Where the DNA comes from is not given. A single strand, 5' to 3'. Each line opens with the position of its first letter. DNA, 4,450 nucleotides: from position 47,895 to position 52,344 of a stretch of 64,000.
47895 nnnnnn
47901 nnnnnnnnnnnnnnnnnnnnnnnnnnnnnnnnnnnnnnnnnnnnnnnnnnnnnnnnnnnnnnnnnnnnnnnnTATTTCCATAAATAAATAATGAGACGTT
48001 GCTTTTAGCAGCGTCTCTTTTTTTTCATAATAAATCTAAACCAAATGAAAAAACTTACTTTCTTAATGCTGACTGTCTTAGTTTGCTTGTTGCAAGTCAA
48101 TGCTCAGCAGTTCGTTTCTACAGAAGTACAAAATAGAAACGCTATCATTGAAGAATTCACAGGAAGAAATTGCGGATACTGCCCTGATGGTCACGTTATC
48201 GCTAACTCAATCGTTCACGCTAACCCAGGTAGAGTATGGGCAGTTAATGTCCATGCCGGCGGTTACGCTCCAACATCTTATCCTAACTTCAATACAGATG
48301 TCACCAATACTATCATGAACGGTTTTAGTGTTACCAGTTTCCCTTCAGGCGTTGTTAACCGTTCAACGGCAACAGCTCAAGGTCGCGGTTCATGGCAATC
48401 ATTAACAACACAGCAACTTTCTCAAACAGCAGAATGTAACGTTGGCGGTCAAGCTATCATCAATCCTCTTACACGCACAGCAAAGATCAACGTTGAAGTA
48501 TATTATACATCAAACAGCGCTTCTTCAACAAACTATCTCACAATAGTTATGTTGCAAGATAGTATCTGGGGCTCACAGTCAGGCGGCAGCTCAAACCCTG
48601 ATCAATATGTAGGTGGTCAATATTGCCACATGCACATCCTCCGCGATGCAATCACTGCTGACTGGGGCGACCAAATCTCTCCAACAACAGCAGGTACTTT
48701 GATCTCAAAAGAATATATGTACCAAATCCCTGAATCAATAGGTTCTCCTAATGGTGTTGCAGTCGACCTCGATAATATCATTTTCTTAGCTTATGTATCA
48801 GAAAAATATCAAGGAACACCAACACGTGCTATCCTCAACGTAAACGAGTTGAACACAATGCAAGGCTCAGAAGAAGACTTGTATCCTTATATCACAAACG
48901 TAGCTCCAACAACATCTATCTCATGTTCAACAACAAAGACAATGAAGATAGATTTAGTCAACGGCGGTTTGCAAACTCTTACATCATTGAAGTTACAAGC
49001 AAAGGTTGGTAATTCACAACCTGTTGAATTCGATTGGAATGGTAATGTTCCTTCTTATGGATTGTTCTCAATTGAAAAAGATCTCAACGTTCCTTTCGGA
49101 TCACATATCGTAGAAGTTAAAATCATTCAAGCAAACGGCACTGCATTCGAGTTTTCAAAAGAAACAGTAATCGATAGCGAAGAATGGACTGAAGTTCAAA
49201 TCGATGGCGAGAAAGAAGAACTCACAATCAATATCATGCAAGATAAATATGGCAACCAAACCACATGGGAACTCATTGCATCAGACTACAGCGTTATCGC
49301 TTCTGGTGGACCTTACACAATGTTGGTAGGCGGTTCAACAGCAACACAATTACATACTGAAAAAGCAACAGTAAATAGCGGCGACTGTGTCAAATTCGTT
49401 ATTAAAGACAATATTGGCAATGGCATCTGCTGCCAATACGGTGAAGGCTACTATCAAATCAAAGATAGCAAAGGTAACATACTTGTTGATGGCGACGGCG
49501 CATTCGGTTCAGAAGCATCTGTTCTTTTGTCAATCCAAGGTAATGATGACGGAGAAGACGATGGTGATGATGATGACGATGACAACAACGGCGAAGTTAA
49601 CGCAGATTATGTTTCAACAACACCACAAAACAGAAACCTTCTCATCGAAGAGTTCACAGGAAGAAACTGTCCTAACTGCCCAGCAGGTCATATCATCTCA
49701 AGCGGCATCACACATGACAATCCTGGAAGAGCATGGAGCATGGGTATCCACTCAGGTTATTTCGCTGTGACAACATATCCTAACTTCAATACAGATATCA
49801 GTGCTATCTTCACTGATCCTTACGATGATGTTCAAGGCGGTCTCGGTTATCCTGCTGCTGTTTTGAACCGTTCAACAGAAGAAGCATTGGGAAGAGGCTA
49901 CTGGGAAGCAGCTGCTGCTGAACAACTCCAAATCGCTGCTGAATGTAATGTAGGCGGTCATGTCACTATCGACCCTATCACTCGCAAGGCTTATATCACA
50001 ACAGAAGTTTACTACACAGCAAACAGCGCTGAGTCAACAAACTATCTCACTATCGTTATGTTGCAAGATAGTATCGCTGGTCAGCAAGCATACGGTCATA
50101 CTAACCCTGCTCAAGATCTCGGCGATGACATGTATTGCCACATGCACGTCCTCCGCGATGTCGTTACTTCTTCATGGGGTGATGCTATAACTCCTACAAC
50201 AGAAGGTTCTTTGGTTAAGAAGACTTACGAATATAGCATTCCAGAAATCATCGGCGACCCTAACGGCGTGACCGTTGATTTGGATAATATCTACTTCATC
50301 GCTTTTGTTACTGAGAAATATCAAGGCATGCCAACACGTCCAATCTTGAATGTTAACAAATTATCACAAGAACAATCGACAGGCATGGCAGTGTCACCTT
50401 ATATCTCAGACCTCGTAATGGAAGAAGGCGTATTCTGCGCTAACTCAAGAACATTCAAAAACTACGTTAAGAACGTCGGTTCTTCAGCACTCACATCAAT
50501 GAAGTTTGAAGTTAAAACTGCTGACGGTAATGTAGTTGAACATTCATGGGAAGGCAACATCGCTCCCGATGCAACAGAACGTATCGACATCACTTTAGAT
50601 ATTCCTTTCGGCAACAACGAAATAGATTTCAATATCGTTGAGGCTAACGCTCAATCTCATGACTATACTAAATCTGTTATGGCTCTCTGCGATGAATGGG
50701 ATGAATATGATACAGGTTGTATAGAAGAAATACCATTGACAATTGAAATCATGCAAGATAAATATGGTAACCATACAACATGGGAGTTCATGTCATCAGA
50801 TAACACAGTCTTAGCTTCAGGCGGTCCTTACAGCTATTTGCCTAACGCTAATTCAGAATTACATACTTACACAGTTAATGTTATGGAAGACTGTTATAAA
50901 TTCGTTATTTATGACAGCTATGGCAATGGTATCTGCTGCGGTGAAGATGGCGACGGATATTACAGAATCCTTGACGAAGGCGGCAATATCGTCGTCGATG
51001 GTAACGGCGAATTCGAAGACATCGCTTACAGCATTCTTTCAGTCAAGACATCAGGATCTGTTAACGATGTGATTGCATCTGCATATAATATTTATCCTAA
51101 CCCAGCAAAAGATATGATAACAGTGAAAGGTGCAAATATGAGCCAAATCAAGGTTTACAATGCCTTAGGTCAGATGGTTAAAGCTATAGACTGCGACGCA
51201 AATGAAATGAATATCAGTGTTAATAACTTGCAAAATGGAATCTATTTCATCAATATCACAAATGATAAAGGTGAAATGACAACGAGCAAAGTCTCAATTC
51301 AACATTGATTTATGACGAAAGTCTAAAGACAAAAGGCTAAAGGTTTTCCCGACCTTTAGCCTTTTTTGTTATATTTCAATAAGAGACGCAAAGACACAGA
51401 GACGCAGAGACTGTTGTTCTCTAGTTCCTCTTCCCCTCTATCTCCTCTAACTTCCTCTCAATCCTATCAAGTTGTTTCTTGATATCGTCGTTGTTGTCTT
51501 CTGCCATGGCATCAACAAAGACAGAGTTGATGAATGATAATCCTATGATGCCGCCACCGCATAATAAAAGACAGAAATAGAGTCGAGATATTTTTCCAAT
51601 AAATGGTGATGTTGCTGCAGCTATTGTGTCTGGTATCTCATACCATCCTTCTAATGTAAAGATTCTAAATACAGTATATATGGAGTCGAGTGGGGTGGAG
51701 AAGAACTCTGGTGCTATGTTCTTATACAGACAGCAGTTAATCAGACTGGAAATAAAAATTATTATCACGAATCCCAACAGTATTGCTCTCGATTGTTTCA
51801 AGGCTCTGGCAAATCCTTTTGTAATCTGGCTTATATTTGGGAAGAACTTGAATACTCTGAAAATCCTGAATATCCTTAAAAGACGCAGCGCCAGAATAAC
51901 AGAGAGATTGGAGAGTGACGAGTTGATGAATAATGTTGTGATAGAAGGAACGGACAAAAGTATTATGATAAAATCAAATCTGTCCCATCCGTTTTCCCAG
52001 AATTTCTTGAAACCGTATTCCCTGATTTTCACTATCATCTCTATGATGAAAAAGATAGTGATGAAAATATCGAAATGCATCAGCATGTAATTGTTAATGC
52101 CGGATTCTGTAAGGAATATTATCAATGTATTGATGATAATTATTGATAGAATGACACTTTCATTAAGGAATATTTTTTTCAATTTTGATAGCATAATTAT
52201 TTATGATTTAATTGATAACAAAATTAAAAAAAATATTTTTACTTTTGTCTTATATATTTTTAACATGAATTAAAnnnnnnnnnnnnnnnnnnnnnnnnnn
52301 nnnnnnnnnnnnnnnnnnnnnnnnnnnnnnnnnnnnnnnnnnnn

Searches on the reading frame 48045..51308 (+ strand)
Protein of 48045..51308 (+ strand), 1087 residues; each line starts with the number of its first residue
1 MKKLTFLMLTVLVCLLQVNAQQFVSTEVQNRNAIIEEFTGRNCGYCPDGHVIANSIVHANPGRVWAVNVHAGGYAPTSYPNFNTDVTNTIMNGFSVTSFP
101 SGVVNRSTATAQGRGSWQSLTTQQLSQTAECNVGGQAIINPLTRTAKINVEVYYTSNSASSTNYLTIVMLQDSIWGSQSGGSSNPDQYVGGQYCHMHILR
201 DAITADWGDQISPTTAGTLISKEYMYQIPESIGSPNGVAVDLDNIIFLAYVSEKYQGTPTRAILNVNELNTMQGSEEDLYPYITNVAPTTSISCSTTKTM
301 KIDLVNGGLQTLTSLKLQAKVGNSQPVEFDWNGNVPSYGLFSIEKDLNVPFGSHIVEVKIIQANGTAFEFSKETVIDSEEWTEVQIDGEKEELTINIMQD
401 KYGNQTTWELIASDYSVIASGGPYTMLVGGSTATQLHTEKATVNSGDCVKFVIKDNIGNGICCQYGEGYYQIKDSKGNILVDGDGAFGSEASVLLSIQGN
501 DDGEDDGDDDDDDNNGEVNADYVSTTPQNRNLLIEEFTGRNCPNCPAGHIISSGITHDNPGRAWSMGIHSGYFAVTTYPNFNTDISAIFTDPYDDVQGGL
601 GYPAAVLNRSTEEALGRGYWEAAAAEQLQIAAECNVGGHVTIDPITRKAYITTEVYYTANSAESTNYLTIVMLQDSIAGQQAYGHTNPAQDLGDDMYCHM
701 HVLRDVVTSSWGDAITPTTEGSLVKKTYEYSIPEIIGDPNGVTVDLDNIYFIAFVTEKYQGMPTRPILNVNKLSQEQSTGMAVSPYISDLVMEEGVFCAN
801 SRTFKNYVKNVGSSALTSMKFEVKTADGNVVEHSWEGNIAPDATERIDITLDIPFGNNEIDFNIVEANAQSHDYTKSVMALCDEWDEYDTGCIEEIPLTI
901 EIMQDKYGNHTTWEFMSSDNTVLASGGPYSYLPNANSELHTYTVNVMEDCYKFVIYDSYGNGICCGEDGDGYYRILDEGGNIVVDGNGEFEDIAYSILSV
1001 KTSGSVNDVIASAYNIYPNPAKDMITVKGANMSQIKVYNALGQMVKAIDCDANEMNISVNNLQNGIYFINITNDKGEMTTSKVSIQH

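Call 4: search_protein_families(library=pfam, proteins=[window:48045-51308:+], max_evalue=0.01)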
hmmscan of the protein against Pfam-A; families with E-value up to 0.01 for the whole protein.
window:48045-51308:+ (1087 aa): 4 families
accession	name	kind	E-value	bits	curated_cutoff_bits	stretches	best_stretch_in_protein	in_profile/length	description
PF11551.14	Omp28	-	3.4e-41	141.4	34.9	2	91-255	5-155/171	Outer membrane protein Omp28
PF18962.6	Por_Secre_tail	-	6.2e-16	58.9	27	1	1016-1085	1-75/75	Secretion system C-terminal sorting domain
PF22109.2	Zn_ribbon_tTFIIB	-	0.0013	19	28.6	0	536-547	6-17/40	Transcription factor IIB, zinc ribbon, Trypanosome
PF24872.1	DUF2110_N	-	0.0041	17.7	28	0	376-404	40-68/72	DUF2110 N-terminal domain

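Call 6: search_protein_families(library=ncbifam, proteins=[window:48045-51308:+], max_evalue=0.01)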
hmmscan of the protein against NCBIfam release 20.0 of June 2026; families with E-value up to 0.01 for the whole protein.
window:48045-51308:+ (1087 aa): 8 families
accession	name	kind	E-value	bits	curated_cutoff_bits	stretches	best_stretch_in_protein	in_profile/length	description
NF033782.1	lipoprot_Omp28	subfamily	1.9e-50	171.5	150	2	19-233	24-236/264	Omp28 family outer membrane lipoprotein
NF045500.1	Omp28_seleno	equivalog_domain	1.8e-15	57.2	200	2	30-182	38-197/377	Omp28-related selenoprotein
TIGR04183.1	Por_Secre_tail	domain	1.3e-12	47.5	23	1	1016-1086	1-72/72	T9SS type A sorting domain-containing protein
NF052644.1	T9SS_DNase_Rie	equivalog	5.7e-06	25.9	260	1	1001-1083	169-248/251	T9SS-dependent surface endonuclease, AS87_RS02955 family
NF050177.1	TapA_OM_Porphy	equivalog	4.7e-05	22.3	500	1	1004-1078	459-537/544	TapA/TapC family T9SS-dependent outer membrane protein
NF041921.1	HVO_A0556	equivalog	0.00033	20.5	65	0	28-51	8-31/55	HVO_A0556 family zinc finger protein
NF033708.1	T9SS_Cterm_ChiA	domain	0.00042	20.2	40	1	1033-1083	2-53/55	T9SS sorting signal type C domain-containing protein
TIGR03786.1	strep_pil_rpt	domain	0.0029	17.9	31.85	0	726-762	10-46/70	streptococcal pilin isopeptide linkage domain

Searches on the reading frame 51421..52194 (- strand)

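Call 67: search_protein_families(library=pfam, proteins=[window:51421-52194:-], max_evalue=0.0001)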
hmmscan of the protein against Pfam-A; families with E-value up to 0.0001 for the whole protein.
window:51421-52194:- (257 aa): 2 families
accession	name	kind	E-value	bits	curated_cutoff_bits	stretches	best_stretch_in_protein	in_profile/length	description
PF00520.37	Ion_trans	-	3.5e-29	102.2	25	1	12-235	5-238/241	Ion transport protein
PF08016.18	PKD_channel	-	2.9e-05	24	22.4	0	105-182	105-181/225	Polycystin cation channel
